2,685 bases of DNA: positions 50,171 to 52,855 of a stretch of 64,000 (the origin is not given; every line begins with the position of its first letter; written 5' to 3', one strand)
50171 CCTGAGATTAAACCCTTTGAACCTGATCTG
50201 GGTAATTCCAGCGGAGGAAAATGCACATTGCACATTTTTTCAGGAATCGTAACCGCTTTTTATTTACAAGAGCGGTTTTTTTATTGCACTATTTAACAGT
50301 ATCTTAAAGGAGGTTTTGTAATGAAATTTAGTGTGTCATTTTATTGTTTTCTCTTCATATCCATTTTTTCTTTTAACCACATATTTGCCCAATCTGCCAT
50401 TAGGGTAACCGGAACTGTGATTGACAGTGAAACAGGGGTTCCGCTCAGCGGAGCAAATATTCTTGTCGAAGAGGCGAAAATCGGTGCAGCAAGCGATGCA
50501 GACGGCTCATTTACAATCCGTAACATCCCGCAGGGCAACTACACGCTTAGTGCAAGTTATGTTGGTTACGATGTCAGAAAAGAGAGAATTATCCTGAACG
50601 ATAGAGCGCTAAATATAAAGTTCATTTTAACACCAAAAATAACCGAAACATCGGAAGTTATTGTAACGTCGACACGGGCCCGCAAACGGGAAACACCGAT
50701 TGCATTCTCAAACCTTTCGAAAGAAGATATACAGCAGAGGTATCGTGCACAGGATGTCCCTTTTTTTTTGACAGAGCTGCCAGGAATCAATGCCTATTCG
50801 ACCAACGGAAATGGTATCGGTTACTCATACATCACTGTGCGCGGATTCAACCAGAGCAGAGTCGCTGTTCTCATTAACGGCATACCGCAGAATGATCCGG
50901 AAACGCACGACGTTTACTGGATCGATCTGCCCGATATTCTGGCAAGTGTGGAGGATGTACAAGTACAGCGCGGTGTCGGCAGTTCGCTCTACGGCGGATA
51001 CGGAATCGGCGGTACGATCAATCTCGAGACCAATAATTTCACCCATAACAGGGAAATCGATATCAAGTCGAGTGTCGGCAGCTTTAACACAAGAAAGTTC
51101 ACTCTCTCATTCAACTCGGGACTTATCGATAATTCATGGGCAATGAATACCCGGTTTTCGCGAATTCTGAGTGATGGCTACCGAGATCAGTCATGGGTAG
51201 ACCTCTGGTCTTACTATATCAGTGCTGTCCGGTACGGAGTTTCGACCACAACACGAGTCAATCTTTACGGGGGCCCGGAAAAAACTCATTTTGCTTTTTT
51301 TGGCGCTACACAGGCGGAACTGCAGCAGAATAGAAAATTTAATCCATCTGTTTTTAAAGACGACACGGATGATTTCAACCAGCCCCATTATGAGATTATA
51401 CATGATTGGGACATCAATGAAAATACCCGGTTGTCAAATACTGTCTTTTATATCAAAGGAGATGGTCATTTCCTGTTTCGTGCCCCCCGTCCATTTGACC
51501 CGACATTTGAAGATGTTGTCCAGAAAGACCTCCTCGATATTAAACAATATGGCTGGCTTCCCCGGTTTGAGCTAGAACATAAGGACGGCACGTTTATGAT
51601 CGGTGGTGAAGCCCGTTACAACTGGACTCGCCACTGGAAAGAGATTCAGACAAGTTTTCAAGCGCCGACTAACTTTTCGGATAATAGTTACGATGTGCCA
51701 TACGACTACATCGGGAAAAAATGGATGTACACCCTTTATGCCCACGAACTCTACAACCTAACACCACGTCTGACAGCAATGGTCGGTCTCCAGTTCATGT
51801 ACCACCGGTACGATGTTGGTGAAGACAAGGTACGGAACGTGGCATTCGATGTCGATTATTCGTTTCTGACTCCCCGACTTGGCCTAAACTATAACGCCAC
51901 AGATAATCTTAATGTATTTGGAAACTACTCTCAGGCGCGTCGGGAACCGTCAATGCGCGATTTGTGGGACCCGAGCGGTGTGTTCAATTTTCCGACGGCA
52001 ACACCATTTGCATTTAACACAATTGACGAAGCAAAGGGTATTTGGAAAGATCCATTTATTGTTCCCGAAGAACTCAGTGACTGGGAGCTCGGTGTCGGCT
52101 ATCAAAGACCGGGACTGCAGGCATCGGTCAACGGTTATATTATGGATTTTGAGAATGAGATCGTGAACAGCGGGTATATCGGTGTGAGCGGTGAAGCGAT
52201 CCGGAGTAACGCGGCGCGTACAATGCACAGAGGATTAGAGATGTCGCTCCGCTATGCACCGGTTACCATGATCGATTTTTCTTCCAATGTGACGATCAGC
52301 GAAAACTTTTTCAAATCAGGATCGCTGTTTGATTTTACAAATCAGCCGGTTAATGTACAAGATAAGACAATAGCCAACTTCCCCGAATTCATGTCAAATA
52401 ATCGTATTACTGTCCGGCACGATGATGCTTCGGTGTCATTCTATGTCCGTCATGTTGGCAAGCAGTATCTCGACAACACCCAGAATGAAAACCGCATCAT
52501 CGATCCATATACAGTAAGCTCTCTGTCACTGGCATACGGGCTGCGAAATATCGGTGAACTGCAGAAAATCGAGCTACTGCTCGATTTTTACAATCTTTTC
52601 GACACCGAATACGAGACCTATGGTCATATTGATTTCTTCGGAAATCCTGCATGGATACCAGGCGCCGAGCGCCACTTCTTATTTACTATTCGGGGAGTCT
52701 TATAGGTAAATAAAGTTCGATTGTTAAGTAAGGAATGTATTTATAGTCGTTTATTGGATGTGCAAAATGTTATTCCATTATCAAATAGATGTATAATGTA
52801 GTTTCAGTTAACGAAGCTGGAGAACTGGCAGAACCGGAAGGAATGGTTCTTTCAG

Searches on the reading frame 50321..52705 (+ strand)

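Call 58: search_protein_families(library=ncbifam, max_evalue=0.00001, proteins=[window:50321-52705:+])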
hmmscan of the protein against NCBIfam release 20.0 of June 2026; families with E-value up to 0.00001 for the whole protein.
window:50321-52705:+ (794 aa): 22 families
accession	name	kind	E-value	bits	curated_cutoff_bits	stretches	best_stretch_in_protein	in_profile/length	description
TIGR01783.1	TonB-siderophor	subfamily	4.2e-34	118.2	223.5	1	133-769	10-625/649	TonB-dependent siderophore receptor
TIGR01785.1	TonB-hemin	subfamily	4.5e-29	101.4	316.85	2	111-239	2-130/677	TonB-dependent heme/hemoglobin receptor family protein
TIGR04056.1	OMP_RagA_SusC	subfamily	1.8e-24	86.2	368.25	1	28-253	2-220/981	SusC/RagA family TonB-linked outer membrane protein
TIGR01786.1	TonB-hemlactrns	subfamily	3.8e-24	85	323.75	2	449-767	368-689/719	TonB-dependent hemoglobin/transferrin/lactoferrin family receptor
TIGR01779.1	TonB-B12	equivalog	1.1e-18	67.1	599.7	1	110-274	28-190/614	TonB-dependent vitamin B12 receptor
NF007478.2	PRK10064.1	equivalog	1.1e-13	50.4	745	1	108-242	30-162/663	catecholate siderophore receptor CirA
NF007926.1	PRK10641.1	equivalog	1.8e-13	49.9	836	1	109-272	26-186/617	TonB-dependent vitamin B12 receptor BtuB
NF052345.1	S_layer_anammox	exception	3.9e-13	47.7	1400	1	28-131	1314-1419/1596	Kustd1514 family S-layer glycoprotein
NF010012.0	PRK13486.1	equivalog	6.7e-13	47.9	924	1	114-280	29-206/696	TonB-dependent receptor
NF010010.0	PRK13483.1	equivalog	2.7e-12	45.5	927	1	111-248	34-173/660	ligand-gated channel protein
NF049944.1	TonB_dep_PUIUD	equivalog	2.5e-11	42.7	850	1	137-271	69-207/686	TonB-dependent receptor, PUIUD motif-type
NF010038.0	PRK13513.1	equivalog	1e-10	40.9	942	1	108-250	33-177/659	ligand-gated channel protein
NF050067.1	TonBEntbctnRecCfrA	equivalog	1.8e-10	39.8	1200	1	120-295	38-217/698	TonB-dependent ferric enterobactin receptor CfrA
NF041676.1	FecA_OM_dicitr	equivalog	1.2e-09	36.8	1100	0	134-247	141-258/773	TonB-dependent Fe(3+) dicitrate receptor FecA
NF038079.1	TonB_sider_MxcH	equivalog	1.9e-08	32.9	925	1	114-265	119-266/792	TonB-dependent siderophore myxochelin receptor MxcH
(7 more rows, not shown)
